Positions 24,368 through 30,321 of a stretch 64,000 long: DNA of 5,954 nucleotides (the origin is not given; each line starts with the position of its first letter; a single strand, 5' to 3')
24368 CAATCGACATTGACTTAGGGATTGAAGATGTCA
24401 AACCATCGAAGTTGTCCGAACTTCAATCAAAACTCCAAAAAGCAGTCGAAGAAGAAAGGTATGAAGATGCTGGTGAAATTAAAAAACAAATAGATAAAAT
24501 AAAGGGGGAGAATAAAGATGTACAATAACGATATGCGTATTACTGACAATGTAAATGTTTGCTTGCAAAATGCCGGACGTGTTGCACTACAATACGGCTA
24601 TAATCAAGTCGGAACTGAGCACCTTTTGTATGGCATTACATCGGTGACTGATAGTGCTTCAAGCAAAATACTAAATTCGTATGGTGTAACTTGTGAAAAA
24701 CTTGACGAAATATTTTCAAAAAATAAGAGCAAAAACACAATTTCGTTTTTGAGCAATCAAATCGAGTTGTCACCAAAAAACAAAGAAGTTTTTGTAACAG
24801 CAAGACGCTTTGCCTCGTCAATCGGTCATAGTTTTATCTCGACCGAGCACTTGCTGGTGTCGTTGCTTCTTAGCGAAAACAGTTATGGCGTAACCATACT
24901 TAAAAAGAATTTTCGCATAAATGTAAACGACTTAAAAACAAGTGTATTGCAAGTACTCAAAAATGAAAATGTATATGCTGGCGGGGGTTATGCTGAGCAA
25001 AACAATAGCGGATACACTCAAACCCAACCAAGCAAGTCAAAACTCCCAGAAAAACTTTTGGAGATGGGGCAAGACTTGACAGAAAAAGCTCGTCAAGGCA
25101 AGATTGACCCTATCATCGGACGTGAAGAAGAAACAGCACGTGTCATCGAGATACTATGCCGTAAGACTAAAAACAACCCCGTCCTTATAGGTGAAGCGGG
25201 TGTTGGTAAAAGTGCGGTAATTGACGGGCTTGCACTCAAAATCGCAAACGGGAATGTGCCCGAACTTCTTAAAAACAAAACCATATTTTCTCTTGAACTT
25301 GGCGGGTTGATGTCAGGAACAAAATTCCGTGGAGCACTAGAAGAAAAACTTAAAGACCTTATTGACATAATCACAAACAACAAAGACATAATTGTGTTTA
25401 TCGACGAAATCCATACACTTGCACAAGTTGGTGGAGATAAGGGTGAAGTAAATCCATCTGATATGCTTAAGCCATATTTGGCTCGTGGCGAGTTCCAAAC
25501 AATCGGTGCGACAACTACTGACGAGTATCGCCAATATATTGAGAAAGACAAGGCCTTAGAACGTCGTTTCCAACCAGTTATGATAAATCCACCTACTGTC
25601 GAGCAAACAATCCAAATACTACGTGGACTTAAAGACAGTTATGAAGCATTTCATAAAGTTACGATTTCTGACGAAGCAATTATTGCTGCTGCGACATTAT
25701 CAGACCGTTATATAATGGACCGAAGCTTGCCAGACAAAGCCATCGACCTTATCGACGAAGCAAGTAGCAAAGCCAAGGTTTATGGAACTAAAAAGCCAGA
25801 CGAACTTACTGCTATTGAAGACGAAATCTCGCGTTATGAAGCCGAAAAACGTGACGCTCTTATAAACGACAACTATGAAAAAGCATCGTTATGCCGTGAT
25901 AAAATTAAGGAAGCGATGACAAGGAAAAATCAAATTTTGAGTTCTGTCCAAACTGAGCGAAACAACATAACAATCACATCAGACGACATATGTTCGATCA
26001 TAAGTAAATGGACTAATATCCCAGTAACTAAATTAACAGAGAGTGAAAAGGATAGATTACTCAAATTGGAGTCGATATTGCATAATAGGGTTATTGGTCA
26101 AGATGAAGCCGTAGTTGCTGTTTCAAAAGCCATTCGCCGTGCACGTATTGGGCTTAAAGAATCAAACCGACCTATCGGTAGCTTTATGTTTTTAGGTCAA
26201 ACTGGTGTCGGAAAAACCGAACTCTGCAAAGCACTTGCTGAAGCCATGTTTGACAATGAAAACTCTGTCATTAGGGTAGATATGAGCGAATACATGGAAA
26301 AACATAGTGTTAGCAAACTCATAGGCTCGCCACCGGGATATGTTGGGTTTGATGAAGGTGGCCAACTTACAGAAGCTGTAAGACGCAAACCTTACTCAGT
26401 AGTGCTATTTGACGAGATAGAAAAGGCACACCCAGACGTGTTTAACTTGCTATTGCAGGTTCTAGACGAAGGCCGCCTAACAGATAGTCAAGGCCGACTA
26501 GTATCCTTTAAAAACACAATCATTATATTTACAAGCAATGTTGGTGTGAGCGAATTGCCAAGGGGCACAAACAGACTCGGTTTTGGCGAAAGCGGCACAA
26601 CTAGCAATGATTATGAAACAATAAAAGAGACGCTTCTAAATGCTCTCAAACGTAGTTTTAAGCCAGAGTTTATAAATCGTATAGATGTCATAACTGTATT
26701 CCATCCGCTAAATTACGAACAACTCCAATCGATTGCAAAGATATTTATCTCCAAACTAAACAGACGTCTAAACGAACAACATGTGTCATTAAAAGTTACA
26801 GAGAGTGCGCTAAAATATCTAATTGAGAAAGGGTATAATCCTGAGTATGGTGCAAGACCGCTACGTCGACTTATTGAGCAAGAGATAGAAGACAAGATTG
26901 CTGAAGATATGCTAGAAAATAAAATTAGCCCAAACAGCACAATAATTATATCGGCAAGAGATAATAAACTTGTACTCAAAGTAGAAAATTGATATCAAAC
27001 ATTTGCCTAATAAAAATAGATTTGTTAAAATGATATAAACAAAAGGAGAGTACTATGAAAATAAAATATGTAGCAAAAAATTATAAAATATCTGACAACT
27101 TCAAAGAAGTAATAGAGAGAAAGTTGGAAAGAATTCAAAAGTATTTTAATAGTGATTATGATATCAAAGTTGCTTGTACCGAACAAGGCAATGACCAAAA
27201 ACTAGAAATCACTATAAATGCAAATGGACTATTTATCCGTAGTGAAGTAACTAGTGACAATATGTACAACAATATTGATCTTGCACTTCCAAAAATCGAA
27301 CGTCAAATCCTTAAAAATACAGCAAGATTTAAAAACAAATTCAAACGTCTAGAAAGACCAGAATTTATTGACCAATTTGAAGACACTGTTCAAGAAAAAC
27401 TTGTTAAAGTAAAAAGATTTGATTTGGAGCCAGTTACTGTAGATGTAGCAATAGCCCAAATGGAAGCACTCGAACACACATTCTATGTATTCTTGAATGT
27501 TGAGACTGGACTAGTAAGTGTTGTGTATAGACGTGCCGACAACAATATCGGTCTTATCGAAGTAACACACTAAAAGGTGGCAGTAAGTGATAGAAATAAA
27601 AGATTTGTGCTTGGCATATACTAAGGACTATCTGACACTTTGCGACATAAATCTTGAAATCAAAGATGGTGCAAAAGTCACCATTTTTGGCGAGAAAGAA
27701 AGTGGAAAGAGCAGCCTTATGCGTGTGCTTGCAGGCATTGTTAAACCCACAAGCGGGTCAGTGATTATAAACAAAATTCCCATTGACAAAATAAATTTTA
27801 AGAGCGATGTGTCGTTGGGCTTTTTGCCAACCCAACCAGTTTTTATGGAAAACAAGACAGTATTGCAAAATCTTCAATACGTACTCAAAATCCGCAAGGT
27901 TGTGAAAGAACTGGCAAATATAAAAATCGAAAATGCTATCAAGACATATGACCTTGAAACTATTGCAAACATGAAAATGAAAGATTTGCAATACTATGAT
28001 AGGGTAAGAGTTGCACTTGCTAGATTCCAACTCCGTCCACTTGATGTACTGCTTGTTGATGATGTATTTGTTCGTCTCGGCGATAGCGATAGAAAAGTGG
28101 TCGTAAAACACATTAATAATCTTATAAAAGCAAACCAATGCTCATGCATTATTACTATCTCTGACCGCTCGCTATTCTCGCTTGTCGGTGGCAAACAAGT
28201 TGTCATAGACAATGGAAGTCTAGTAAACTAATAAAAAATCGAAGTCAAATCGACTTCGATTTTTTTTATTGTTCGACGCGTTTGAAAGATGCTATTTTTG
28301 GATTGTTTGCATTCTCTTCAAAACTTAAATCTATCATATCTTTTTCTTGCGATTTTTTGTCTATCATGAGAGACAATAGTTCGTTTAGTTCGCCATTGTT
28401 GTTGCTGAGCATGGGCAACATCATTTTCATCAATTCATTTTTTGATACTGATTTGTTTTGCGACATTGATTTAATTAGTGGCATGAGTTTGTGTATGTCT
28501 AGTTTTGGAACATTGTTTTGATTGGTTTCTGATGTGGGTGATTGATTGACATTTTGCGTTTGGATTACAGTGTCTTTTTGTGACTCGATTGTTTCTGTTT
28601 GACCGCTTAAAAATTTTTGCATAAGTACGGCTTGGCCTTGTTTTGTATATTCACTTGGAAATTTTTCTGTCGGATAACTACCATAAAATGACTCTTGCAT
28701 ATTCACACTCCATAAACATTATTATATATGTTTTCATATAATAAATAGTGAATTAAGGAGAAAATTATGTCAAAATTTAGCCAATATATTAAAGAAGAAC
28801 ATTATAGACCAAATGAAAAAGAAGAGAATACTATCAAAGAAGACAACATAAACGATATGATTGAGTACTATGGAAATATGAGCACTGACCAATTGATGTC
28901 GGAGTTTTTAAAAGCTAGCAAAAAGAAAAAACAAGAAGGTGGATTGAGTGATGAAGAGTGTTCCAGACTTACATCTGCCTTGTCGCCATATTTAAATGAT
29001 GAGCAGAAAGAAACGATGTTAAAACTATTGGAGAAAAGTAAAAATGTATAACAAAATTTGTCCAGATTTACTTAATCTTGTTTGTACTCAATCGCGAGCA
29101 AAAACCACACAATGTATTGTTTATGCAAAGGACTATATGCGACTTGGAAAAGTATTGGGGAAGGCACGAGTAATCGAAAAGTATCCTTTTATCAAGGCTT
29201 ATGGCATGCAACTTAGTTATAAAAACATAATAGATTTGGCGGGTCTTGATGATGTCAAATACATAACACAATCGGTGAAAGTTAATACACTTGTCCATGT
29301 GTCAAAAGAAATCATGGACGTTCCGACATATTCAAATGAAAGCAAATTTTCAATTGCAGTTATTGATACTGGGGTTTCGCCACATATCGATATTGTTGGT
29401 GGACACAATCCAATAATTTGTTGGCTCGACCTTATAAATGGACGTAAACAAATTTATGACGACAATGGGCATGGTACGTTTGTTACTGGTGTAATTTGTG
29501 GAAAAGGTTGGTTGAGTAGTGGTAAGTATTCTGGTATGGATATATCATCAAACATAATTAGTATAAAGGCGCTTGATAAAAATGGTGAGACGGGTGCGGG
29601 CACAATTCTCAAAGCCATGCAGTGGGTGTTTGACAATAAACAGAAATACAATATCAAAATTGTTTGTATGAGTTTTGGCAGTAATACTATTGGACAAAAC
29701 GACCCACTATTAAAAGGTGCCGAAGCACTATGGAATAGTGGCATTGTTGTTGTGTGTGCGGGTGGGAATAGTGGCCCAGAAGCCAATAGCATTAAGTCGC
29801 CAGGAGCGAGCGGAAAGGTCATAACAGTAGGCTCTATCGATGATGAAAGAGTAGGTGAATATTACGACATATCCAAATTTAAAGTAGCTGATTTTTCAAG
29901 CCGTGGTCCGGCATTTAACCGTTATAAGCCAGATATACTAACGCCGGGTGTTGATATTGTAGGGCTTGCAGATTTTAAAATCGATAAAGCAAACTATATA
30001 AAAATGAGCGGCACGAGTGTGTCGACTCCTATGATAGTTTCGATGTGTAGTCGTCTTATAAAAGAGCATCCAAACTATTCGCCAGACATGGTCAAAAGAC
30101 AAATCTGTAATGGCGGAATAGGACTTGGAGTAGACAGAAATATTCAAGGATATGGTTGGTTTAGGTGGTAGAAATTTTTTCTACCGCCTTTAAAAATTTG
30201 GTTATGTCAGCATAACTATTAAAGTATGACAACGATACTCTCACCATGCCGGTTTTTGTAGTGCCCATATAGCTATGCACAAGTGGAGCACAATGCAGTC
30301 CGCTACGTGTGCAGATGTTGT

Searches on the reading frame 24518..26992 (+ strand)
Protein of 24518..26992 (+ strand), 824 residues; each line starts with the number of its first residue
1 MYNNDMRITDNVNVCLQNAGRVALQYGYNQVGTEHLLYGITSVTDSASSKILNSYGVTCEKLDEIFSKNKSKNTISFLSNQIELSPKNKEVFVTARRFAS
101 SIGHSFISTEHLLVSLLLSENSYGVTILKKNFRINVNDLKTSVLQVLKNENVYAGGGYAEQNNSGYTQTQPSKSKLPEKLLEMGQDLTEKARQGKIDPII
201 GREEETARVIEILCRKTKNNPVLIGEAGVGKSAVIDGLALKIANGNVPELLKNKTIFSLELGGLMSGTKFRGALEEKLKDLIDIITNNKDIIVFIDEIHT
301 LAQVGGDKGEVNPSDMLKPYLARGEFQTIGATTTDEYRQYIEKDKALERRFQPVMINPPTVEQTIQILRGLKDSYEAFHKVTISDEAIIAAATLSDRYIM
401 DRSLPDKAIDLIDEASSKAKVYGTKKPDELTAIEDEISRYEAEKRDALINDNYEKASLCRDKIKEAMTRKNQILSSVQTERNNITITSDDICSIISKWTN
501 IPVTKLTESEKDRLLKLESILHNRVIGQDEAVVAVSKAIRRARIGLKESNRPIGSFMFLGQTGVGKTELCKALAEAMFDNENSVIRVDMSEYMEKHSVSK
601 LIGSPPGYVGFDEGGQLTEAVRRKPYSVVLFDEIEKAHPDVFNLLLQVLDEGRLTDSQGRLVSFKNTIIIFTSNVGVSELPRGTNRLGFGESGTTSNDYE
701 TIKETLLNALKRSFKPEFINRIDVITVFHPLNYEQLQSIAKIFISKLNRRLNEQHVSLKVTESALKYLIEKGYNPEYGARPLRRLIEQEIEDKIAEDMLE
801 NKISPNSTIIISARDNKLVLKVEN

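Call 8: search_protein_families(library=pfam, proteins=[window:24518-26992:+], max_evalue=0.001)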
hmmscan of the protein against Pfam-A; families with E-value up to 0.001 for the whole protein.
window:24518-26992:+ (824 aa): 21 families
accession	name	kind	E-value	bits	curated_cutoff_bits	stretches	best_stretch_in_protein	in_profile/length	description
PF07724.20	AAA_2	-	1.7e-70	236.8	27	1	551-725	1-166/166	AAA domain (Cdc48 subfamily)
PF17871.7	AAA_lid_9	-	1.9e-32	111.7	22.8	1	360-459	1-100/104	AAA lid domain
PF10431.15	ClpB_D2-small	-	1.9e-27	95.6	21.9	1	731-811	1-81/81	C-terminal, D2-small domain, of ClpB protein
PF00004.35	AAA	-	6.1e-19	69.2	21.2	2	222-334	2-110/131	ATPase family associated with various cellular activities (AAA)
PF07728.20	AAA_5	-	5.9e-18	65.6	22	1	556-675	2-123/139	AAA domain (dynein-related subfamily)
PF02861.25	Clp_N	-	5.1e-15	55.8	20.7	2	21-63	3-45/53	Clp amino terminal domain, pathogenicity island component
PF13401.12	AAA_22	-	4.6e-10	40.4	27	1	556-650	8-109/130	AAA domain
PF13191.12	AAA_16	-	9.8e-10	39.6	32.6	1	199-239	2-45/167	AAA ATPase domain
PF00158.32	Sigma54_activat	-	6.1e-09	36.2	20.2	1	553-656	22-124/168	Sigma-54 interaction domain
PF12775.13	AAA_7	-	3.7e-08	33.5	25.8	0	555-604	35-84/181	P-loop containing dynein motor region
PF05729.18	NACHT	-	9.9e-06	25.9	26.7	0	222-270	4-51/167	NACHT domain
PF03193.22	RsgA_GTPase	-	1.6e-05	25.2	30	0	190-239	78-127/174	RsgA GTPase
PF13173.12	AAA_14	-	1.7e-05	25.3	27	0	559-652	8-88/129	AAA domain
PF05673.19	DUF815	-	0.00013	21.7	23.8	0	524-594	29-94/249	Protein of unknown function (DUF815)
PF08477.19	Roc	-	0.00017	22.2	27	0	557-592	3-39/119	Ras of Complex, Roc, domain of DAPkinase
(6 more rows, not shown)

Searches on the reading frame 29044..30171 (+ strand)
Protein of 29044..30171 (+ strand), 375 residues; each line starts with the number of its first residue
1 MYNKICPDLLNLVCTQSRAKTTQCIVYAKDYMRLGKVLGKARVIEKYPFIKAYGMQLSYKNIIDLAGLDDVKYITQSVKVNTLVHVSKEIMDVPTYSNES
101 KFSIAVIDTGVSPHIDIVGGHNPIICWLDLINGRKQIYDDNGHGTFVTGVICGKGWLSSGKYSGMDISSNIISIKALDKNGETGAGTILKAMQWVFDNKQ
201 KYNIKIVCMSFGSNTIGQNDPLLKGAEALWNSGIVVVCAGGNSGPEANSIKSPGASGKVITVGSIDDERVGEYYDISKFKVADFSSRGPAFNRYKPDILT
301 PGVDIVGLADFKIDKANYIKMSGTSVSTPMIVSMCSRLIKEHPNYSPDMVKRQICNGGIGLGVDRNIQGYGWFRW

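Call 8: search_protein_families(library=pfam, proteins=[window:29044-30171:+], max_evalue=0.001)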
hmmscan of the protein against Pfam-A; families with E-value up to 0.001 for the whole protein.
window:29044-30171:+ (375 aa): 1 family
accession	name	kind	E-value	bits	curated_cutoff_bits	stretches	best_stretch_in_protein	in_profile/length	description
PF00082.27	Peptidase_S8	-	7.9e-42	144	21.8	1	101-371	3-288/288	Subtilase family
